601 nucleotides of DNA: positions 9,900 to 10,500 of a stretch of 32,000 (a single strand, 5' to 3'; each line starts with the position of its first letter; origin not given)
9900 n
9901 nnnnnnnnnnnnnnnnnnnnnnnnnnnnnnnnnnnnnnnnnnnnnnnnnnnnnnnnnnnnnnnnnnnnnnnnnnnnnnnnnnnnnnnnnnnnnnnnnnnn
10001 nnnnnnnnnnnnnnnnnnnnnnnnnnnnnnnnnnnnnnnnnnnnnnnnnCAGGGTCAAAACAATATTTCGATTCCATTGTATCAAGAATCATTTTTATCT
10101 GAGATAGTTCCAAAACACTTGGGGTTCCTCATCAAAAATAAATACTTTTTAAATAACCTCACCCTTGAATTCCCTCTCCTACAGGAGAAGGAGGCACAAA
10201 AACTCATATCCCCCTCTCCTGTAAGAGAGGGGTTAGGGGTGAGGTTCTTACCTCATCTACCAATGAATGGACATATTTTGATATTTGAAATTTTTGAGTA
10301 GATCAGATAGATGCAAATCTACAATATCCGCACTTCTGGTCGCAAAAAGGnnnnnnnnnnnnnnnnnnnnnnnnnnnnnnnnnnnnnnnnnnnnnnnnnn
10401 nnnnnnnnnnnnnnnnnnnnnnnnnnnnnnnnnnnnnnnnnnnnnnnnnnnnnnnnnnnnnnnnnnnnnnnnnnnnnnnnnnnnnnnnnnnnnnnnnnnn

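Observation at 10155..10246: GC-rich palindromic element inserted in frame inside the radical-SAM gene hemW, resembling Rickettsia palindromic elements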

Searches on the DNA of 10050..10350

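Call 49: search_rna_families(source=window, start=10050, end=10350, threshold=evalue, max_evalue=10)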
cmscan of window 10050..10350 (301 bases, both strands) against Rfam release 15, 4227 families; matches with E-value up to 10: 13.
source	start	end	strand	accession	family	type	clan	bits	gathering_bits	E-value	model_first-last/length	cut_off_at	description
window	10159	10242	+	RF01025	mir-934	Gene; miRNA;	-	29.6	80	0.00045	1-83/83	no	mir-934 microRNA precursor family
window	10169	10234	-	RF03609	mir-5470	Gene; miRNA;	-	28.1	98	0.00065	1-81/81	no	mir-5470 microRNA precursor family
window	10156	10245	+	RF03437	mir-2392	Gene; miRNA;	-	25.9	90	0.0078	1-84/84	no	mir-2392 microRNA precursor family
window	10155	10246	+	RF03406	mir-3099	Gene; miRNA;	-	25.2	95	0.0056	1-84/84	no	mir-3099 microRNA precursor family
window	10157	10244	+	RF01012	mir-628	Gene; miRNA;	-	22.6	75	0.011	1-77/77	no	mir-628 microRNA precursor family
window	10170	10232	-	RF01010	mir-632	Gene; miRNA;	-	20.3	67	0.46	1-84/84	no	mir-632 microRNA precursor family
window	10158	10243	-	RF03933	MIR6445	Gene; miRNA;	-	18.4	100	0.39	1-117/117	no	MIR6445 microRNA precursor family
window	10155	10246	+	RF03861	mir-4484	Gene; miRNA;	-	18.2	90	1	1-89/89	no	mir-4484 microRNA precursor family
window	10155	10246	-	RF03509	mir-4660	Gene; miRNA;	-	17.5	87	0.63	1-86/86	no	mir-4660 microRNA precursor family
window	10155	10193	-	RF01762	whalefall-1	Gene; sRNA;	-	15.6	37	0.17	1-56/56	no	Whalefall-1 RNA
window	10166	10247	+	RF00381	Antizyme_FSE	Cis-reg; frameshift_element;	-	15.6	40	1.1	1-59/59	no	Antizyme RNA frameshifting stimulation element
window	10182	10257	-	RF02273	FsrA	Gene;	-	13.6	80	1.9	1-83/83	no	FsrA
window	10193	10269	+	RF01787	drz-agam-1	Gene; ribozyme;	-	12.8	37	6.4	1-82/82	no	drz-agam-1 ribozyme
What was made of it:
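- Tried and rejected: At relaxed E-values there were only generic miRNA-precursor hairpin hits far below their cut-offs (call 49).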
